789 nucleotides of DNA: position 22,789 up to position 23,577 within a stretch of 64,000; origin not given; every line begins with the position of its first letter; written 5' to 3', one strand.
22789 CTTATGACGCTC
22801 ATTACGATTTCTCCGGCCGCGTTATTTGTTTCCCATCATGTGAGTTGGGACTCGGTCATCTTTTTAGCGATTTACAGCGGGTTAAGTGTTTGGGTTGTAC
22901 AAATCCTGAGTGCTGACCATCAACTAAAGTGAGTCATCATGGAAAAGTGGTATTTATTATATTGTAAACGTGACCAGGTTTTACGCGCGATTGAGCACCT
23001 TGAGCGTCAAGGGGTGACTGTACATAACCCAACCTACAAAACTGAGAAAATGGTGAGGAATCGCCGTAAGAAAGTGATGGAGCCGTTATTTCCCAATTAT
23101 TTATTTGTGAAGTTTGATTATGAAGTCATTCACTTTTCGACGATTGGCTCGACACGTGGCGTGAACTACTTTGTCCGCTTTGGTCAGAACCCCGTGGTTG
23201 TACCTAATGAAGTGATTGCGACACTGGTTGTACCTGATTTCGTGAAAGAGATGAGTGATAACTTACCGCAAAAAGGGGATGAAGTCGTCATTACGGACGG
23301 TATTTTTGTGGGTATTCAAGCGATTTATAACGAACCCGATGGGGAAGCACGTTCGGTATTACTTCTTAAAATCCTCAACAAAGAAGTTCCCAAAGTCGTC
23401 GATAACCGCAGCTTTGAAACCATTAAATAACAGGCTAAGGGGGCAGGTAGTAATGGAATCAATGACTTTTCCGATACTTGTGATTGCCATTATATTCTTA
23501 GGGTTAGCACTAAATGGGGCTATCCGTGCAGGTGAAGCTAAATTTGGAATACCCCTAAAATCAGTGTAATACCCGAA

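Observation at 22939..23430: Plasmid-encoded RfaH paralog embedded inside the tra operon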

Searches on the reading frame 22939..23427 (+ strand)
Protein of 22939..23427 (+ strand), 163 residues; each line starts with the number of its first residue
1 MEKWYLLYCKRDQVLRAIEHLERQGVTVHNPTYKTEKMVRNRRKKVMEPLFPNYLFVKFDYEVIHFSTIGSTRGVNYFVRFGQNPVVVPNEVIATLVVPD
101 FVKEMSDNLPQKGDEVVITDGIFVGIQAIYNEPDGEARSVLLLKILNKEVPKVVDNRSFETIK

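Call 3: search_protein_families(library=pfam, proteins=[window:22939-23427:+], max_evalue=0.01)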
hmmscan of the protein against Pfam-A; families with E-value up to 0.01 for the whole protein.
window:22939-23427:+ (163 aa): 1 family
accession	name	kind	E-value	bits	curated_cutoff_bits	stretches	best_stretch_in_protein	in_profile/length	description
PF02357.24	NusG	-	1.6e-19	70.6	22.2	1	3-95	2-91/93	Transcription termination factor nusG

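Call 4: search_protein_families(library=ncbifam, proteins=[window:22939-23427:+], max_evalue=0.01)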
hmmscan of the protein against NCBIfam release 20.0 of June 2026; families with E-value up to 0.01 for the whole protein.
window:22939-23427:+ (163 aa): 5 families
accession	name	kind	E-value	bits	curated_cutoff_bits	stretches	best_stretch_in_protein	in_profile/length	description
NF006534.0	PRK09014.1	equivalog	6.9e-68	227.6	124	1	1-161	1-161/162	transcription/translation regulatory transformer protein RfaH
TIGR01955.1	RfaH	equivalog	8e-52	175.4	144.5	1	4-160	1-159/159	transcription/translation regulatory transformer protein RfaH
NF033644.1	antiterm_UpxY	subfamily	1e-17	64.6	100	1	4-144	1-149/164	UpxY family transcription antiterminator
TIGR00922.1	nusG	equivalog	1.4e-08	34.8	135.7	1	27-140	33-149/172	transcription termination/antitermination protein NusG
NF033641.1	antiterm_LoaP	exception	5.9e-08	33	125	1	4-131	1-135/166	antiterminator LoaP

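Call 8: search_solved_structures(query=window:22939-23427:+, show_alignments=2)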
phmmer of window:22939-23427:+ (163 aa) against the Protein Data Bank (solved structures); distinct sequences matched with E-value up to 0.001: 10.
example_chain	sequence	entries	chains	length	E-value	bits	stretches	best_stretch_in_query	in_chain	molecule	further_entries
2oug_A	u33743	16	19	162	6.2e-53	182.1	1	1-160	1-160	Transcriptional activator rfaH | Transcription antitermination protein RfaH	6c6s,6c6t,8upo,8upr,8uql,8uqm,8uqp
8pen_P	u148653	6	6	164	6.5e-53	182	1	1-160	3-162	Transcription antitermination protein RfaH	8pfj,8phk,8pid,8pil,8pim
5ond_A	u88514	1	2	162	7.3e-53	181.8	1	1-160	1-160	Transcription antitermination protein RfaH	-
8pfg_P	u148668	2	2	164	4.4e-51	176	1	1-160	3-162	Transcription antitermination protein RfaH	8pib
2lcl_A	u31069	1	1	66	5.1e-14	55.6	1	108-160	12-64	Transcriptional activator rfaH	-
6tf4_A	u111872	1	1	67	3.3e-12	49.7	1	102-160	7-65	Transcription/translation regulatory transformer protein RfaH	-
9ik0_A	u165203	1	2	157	1.9e-11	47.2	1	3-100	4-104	Transcription antitermination protein RfaH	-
8f5g_A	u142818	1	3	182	0.00017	24.7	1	1-138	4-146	Transcription termination/antitermination protein NusG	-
8e74_Z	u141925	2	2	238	0.0009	22.3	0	28-94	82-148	Transcription termination/antitermination protein NusG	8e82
8eos_G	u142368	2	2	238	0.0009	22.3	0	28-94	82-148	Transcription termination/antitermination protein NusG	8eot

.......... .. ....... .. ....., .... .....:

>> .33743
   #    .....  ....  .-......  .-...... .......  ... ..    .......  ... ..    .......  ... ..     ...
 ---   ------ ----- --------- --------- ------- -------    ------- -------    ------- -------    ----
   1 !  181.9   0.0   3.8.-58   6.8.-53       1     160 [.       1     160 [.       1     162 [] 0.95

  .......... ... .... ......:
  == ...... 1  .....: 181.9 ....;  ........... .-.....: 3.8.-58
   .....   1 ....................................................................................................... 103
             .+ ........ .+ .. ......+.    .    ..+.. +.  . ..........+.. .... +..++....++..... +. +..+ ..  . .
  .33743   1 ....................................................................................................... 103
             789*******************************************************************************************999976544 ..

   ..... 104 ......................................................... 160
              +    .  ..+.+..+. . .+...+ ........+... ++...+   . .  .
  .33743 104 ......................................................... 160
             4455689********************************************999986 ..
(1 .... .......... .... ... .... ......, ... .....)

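Call 17: search_dna_similar(query=window:22939-23427:+, collection=plasmids, mode=protein, max_rows=60, rows=spread)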
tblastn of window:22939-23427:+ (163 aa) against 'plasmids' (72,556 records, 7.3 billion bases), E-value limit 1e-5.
Records with a match: 2105; places in all: 2156; records where one place covers at least 80% of the query: 311.
Best place of each record, by identity: >=99% 6; 95-99% 6; 90-95% 6; 80-90% 6; 60-80% 24; <60% 2057.
By first word of the organism name: Escherichia 655; Klebsiella 488; Salmonella 366; Enterobacter 143; Serratia 99; Citrobacter 73; Pseudomonas 67; Providencia 46; Pantoea 29; Shigella 20; and 41 more.
By predicted mobility (MOB-suite, as given by PLSDB): conjugative 1791; non-mobilizable 234; mobilizable 80.
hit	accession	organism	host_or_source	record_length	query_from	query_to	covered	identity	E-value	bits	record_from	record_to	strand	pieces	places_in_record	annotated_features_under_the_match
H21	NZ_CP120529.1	Providencia sp. PROV114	Homo sapiens,Nasopharyngeal ...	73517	1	163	100%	100.0%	2e-104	334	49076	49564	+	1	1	rfaH: transcription/translation regulatory transformer protein RfaH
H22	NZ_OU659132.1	Providencia alcalifaciens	Canis lupus familiaris,intestine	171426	1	159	98%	75.0%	3e-66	276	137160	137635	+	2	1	none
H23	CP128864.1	Pectobacteriaceae bacterium CE70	-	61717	1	163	100%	39.2%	1e-28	117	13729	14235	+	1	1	rfaH: transcription/translation regulatory transformer protein RfaH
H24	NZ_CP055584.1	Citrobacter freundii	culture,Freshwater sample from ...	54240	1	163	100%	31.5%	6e-13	72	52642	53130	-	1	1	transcription termination/antitermination NusG family protein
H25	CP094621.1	Bradyrhizobium sp. ISRA435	Arachis hypogaea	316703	3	151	91%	31.4%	7e-7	55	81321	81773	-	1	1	transcription antiterminator NusG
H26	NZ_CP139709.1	Sulfitobacter sp. OXR-159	Bacterial Culture,hydrothermal vent ...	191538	4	150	90%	30.3%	9e-10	63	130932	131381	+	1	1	transcription termination/antitermination NusG family protein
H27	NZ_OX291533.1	Serratia marcescens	Homo sapiens,Bloodstream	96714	1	146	90%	30.1%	7e-9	61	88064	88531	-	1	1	transcription termination/antitermination NusG family protein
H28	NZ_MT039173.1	Serratia proteamaculans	-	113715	1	143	88%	30.1%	4e-10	64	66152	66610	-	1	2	transcription termination/antitermination NusG family protein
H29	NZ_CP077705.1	Salmonella enterica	environmental,pond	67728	3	148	90%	28.9%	2e-8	60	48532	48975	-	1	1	transcription termination/antitermination NusG family protein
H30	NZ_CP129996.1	Pseudomonas aeruginosa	Homo sapiens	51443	1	96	59%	40.8%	5e-9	61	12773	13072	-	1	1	transcription termination/antitermination NusG family protein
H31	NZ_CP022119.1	Salmonella enterica subsp. enterica serovar Macclesfield ...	-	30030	1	96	59%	40.2%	2e-12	71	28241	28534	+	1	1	transcription termination/antitermination NusG family protein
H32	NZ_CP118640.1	Pseudomonas aeruginosa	Homo sapiens,Urinary catheter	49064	4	96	57%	39.6%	3e-11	67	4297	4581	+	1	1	transcription termination/antitermination NusG family protein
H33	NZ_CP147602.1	Pseudomonas aeruginosa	Homo sapiens,bloodstream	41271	4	96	57%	39.6%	3e-11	67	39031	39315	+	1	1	transcription termination/antitermination NusG family protein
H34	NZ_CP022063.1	Salmonella enterica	Environment,ground turkey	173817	25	148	76%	28.0%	3e-7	56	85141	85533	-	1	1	transcription termination/antitermination NusG family protein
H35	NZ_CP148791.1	Salmonella enterica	-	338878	25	148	76%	28.0%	3e-7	56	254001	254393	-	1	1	transcription termination/antitermination NusG family protein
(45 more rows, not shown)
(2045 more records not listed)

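Call 19: search_dna_similar(query=window:22939-23427:+, collection=plasmids, mode=protein, max_rows=60, rows=best, max_evalue=1e-20)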
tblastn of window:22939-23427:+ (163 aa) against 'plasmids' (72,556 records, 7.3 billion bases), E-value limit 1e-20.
Records with a match: 104; places in all: 105; records where one place covers at least 80% of the query: 102.
Best place of each record, by identity: >=99% 6; 95-99% 6; 90-95% 6; 80-90% 6; 60-80% 24; <60% 56.
By first word of the organism name: Providencia 46; Pantoea 19; Escherichia 6; Phytobacter 6; Pectobacteriaceae 5; Proteus 2; Enterobacter 2; Citrobacter 2; Salmonella 2; Klebsiella 2; and 10 more.
By predicted mobility (MOB-suite, as given by PLSDB): non-mobilizable 67; conjugative 35; mobilizable 2.
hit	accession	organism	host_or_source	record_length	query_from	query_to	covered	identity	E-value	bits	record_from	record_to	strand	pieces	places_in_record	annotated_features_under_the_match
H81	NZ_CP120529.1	Providencia sp. PROV114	Homo sapiens,Nasopharyngeal ...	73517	1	163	100%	100.0%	2e-104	334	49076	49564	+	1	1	rfaH: transcription/translation regulatory transformer protein RfaH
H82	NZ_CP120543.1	Providencia sp. PROV046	Homo sapiens,sputum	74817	1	163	100%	100.0%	2e-104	334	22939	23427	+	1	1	rfaH: transcription/translation regulatory transformer protein RfaH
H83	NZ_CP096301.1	Providencia sp. PROV228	Clinical or host-associated ...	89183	1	163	100%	100.0%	2e-104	334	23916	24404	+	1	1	rfaH: transcription/translation regulatory transformer protein RfaH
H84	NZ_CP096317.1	Providencia sp. PROV162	Clinical or host-associated ...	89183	1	163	100%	100.0%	2e-104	334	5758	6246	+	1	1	rfaH: transcription/translation regulatory transformer protein RfaH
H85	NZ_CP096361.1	Providencia sp. PROV048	Clinical or host-associated ...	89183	1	163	100%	100.0%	2e-104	334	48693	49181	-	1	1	rfaH: transcription/translation regulatory transformer protein RfaH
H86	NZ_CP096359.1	Providencia sp. PROV050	Clinical or host-associated ...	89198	1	163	100%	100.0%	2e-104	334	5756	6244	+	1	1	rfaH: transcription/translation regulatory transformer protein RfaH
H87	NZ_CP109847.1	Providencia rettgeri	Homo sapiens,urine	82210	1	163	100%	98.2%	4e-103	330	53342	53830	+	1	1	rfaH: transcription/translation regulatory transformer protein RfaH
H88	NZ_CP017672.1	Providencia rettgeri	Homo sapiens,urine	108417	1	163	100%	98.2%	7e-103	329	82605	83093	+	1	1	rfaH: transcription/translation regulatory transformer protein RfaH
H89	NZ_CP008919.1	Providencia stuartii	-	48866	1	163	100%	97.5%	2e-102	328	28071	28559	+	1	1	rfaH: transcription/translation regulatory transformer protein RfaH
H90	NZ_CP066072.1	Providencia stuartii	-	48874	1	163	100%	97.5%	2e-102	328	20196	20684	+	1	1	rfaH: transcription/translation regulatory transformer protein RfaH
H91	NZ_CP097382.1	Providencia stuartii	Homo sapiens,sputum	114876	1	163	100%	97.5%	2e-102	328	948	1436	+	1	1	rfaH: transcription/translation regulatory transformer protein RfaH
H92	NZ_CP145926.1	Providencia hangzhouensis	Homo sapiens,urine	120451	1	163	100%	96.9%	7e-102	327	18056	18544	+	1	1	rfaH: transcription/translation regulatory transformer protein RfaH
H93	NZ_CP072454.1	Providencia sp. R33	rabbit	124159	1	163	100%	92.0%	8e-98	315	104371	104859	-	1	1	rfaH: transcription/translation regulatory transformer protein RfaH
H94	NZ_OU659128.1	Providencia alcalifaciens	Canis lupus familiaris,intestine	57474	1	163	100%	90.8%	1e-96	311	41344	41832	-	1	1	rfaH: transcription/translation regulatory transformer protein RfaH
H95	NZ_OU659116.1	Providencia alcalifaciens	Canis lupus familiaris,intestine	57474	1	163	100%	90.8%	1e-96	311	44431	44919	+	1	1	rfaH: transcription/translation regulatory transformer protein RfaH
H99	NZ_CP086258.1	Providencia rettgeri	cell culture,Penaeus japonicus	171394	1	163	100%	80.4%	5e-84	275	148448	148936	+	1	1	rfaH: transcription/translation regulatory transformer protein RfaH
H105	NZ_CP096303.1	Providencia sp. PROV224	Clinical or host-associated ...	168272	1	163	100%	79.8%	1e-82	271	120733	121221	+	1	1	rfaH: transcription/translation regulatory transformer protein RfaH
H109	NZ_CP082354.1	Providencia rettgeri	soil suspension,soil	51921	1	163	100%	79.1%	4e-82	270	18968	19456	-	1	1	rfaH: transcription/translation regulatory transformer protein RfaH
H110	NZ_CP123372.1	Providencia rettgeri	Homo sapiens,urine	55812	1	163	100%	76.7%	8e-81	266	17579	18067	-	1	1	rfaH: transcription/translation regulatory transformer protein RfaH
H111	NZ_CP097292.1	Providencia sp. PROV188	cell culture,hospital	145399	1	163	100%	76.1%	1e-80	265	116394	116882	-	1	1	rfaH: transcription/translation regulatory transformer protein RfaH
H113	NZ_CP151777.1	Providencia alcalifaciens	Homo sapiens,stool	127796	1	163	100%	75.6%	1e-63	267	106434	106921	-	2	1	none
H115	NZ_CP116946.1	Providencia alcalifaciens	Homo sapiens,rectal swab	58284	1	159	98%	75.5%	6e-79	261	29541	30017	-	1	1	rfaH: transcription/translation regulatory transformer protein RfaH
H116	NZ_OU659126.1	Providencia alcalifaciens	Canis lupus familiaris,intestine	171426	1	159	98%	75.0%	3e-66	276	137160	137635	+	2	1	none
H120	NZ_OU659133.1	Providencia alcalifaciens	Canis lupus familiaris,intestine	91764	1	159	98%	73.5%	6e-63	265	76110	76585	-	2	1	none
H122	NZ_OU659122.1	Providencia alcalifaciens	Canis lupus familiaris,intestine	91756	1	159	98%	73.5%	6e-63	265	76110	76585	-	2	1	none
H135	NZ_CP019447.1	Kosakonia cowanii JCM 10956 = DSM 18146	-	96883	1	159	98%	56.0%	3e-50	179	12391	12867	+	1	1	rfaH: transcription/translation regulatory transformer protein RfaH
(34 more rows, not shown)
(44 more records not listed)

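Call 22: find_related_loci(query=window:22939-23427:+, collection=genome_contigs, flank=6000)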
Query window:22939-23427:+ (163 aa) in genome_contigs; peptide patterns used: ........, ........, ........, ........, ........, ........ (x = any residue, [..] = any of these).
90 stretches matched a pattern; 50 encode a relative of the query (tblastn E <= 1e-3); 50 distinct loci.
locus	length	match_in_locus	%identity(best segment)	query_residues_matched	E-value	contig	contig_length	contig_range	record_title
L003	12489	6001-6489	98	1-163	4e-107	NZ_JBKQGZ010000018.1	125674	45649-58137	Providencia sp. Me31A NODE_18_length_125674_cov_17.628283, whole genome shotgun sequence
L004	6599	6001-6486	64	1-162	3e-65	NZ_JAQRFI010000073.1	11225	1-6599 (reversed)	Xenorhabdus yunnanensis strain XENO-10 contig00073, whole genome shotgun sequence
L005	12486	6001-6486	62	1-162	2e-63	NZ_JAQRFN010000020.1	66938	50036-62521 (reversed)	Xenorhabdus anantnagensis strain XENO-2 RM1_20, whole genome shotgun sequence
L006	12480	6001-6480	59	1-160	7e-62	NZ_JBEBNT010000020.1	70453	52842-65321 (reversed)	MAG: Providencia sp. isolate T1.bin.162 NODE_965_length_70453_cov_276.432470, whole genome shotgun sequence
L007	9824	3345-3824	58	1-160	7e-62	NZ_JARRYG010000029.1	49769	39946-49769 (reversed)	Providencia huashanensis strain CRE-3FA-0001 NODE_29_length_49769_cov_67.048861, whole genome shotgun sequence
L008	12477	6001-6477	59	1-159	5e-62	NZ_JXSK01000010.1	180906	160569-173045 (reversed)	Photorhabdus luminescens subsp. luminescens strain DSM 3368 Contig011, whole genome shotgun sequence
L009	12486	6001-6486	62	1-162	9e-62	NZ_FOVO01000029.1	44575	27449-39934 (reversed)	Xenorhabdus japonica strain DSM 16522, whole genome shotgun sequence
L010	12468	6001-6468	60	1-156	2e-61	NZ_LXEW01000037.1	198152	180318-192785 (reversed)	Providencia heimbachae ATCC 35613 Sequence00037, whole genome shotgun sequence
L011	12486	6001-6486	60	1-162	3e-61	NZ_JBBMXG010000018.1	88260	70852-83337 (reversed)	Xenorhabdus bharatensis strain CS20 contig00018, whole genome shotgun sequence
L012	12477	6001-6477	61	1-159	6e-61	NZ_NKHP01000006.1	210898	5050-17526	Xenorhabdus indica strain DSM 17382 Xind_6, whole genome shotgun sequence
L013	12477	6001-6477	59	1-159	4e-61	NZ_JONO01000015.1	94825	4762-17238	Photorhabdus australis DSM 17609 BO26DRAFT_scaffold00013.13_C, whole genome shotgun sequence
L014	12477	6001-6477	61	1-159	5e-61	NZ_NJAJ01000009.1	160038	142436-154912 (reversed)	Xenorhabdus stockiae strain DSM 17904 Xsto_9, whole genome shotgun sequence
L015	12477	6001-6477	60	1-159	1e-60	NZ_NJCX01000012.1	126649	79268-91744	Xenorhabdus kozodoii strain DSM 17907 Xkoz_12, whole genome shotgun sequence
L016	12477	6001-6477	58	1-159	9e-61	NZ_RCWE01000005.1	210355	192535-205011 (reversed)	Photorhabdus akhurstii strain DSM 15138 scaffold_0005, whole genome shotgun sequence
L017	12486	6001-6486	59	1-162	1e-60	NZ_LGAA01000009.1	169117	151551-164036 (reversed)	Moellerella wisconsensis ATCC 35017 Sequence00009, whole genome shotgun sequence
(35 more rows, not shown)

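Call 23: get_annotated_region(hit=H93, flank=7000)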
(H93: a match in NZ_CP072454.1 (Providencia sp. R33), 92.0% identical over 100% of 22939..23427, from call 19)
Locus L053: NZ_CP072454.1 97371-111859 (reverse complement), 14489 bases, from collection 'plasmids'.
description: Providencia sp. R33 plasmid pR33-1, complete sequence
organism: Providencia sp. R33 (NCBI taxid 2828763)
taxonomy: Bacteria; Pseudomonadota; Gammaproteobacteria; Enterobacterales; Morganellaceae; Providencia; Providencia sp. R33
host: -; source: rabbit; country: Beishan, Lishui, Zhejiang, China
typing (MOB-suite, as given by PLSDB): non-mobilizable; replicon rep_cluster_1220,rep_cluster_1220
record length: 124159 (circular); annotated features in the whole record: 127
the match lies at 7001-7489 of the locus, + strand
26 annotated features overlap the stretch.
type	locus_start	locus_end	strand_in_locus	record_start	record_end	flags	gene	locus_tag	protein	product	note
CDS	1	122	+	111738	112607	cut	-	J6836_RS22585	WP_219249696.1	LPD29 domain-containing protein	-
CDS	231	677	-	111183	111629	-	-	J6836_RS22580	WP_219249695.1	transglycosylase SLT domain-containing protein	-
CDS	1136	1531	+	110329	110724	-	-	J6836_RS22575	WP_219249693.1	relaxosome protein TraM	-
CDS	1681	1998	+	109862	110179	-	-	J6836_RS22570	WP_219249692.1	hypothetical protein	-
CDS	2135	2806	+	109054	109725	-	-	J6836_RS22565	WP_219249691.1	hypothetical protein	-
CDS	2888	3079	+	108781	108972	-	-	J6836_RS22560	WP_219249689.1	TraY domain-containing protein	-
CDS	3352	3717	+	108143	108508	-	-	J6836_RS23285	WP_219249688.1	type IV conjugative transfer system pilin TraA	-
CDS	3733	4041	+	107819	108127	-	traL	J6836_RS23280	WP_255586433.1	type IV conjugative transfer system protein TraL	-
CDS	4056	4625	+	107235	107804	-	traE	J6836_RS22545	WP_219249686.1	type IV conjugative transfer system protein TraE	-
CDS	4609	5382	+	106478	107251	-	-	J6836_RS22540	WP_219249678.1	type-F conjugative transfer system secretin TraK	-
CDS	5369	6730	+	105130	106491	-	-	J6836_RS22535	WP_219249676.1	TrbI/VirB10 family protein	-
CDS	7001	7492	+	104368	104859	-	rfaH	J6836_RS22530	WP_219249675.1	transcription/translation regulatory transformer protein RfaH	GO:0006355 - regulation of DNA-templated transcription [Evidence IEA]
CDS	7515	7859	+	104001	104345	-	-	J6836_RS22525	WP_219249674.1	hypothetical protein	-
CDS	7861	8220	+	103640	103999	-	-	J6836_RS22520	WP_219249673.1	hypothetical protein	-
CDS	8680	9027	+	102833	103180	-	-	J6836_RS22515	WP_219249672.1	hypothetical protein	-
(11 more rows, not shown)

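Call 24: get_annotated_region(hit=H94, flank=7000)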
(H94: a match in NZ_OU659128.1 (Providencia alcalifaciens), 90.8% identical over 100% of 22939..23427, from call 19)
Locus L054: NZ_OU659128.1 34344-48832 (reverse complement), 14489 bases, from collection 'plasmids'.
description: Providencia alcalifaciens strain 2019-04-29034-1-3 isolate 2019-04-29034-1-3 plasmid 4, complete sequence
organism: Providencia alcalifaciens (NCBI taxid 126385)
taxonomy: Bacteria; Pseudomonadota; Gammaproteobacteria; Enterobacterales; Morganellaceae; Providencia; Providencia alcalifaciens
host: -; source: Canis lupus familiaris,intestine; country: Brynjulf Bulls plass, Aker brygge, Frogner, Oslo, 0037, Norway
typing (MOB-suite, as given by PLSDB): non-mobilizable; replicon rep_cluster_1220
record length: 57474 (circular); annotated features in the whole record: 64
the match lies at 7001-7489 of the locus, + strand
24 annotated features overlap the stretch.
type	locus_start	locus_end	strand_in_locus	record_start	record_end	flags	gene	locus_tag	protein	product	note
CDS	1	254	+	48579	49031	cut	-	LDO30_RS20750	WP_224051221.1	LPD29 domain-containing protein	-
CDS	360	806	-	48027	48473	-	-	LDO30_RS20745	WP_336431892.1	transglycosylase SLT domain-containing protein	-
CDS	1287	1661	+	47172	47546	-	-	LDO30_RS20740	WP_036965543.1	relaxosome protein TraM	-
CDS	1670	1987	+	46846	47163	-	-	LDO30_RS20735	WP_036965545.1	hypothetical protein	-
CDS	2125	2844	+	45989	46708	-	-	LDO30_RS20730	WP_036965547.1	hypothetical protein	-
CDS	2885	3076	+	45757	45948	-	-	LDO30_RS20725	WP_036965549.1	TraY domain-containing protein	-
CDS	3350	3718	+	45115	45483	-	-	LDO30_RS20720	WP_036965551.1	type IV conjugative transfer system pilin TraA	-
CDS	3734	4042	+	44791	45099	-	traL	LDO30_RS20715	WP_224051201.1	type IV conjugative transfer system protein TraL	-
CDS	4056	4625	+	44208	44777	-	traE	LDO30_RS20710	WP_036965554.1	type IV conjugative transfer system protein TraE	-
CDS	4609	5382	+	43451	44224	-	-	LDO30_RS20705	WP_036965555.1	type-F conjugative transfer system secretin TraK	-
CDS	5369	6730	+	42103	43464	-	-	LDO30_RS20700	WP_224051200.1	TrbI/VirB10 family protein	-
CDS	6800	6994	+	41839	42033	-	-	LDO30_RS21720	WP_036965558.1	hypothetical protein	-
CDS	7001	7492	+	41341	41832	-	rfaH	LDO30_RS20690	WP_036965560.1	transcription/translation regulatory transformer protein RfaH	GO:0006355 - regulation of DNA-templated transcription [Evidence IEA]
CDS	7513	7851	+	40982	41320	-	-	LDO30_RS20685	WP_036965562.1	hypothetical protein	-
CDS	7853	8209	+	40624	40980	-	-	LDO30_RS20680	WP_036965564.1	hypothetical protein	-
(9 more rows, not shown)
